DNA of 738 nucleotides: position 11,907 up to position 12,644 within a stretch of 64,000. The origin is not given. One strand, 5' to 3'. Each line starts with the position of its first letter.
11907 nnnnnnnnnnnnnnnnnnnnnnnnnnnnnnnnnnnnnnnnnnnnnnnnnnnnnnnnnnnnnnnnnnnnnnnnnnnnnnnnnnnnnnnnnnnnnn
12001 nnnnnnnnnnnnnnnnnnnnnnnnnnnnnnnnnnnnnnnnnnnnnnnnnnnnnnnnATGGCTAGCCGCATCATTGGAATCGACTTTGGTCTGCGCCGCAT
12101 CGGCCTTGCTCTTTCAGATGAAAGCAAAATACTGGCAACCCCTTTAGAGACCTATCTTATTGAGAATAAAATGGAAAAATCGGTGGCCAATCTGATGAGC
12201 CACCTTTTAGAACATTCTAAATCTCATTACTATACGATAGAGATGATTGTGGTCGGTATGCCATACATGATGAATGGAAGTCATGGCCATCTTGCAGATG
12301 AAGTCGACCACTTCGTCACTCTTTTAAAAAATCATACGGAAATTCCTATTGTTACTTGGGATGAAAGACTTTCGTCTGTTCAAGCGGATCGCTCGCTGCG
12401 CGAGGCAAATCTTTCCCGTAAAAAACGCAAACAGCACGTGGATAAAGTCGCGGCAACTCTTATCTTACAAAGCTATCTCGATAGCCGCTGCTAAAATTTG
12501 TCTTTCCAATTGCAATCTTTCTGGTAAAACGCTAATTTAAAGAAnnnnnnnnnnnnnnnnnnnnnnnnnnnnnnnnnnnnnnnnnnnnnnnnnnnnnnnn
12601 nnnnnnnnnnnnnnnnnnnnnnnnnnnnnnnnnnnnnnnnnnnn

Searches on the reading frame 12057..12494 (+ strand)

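Call 47: search_protein_families(library=pfam, max_evalue=0.00001, proteins=[window:12057-12494:+])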
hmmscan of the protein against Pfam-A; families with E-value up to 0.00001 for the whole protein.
window:12057-12494:+ (145 aa): 1 family
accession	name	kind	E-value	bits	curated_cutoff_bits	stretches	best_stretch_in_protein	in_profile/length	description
PF03652.20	RuvX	-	5.6e-41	140.5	29.2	1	4-143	2-134/134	Holliday junction resolvase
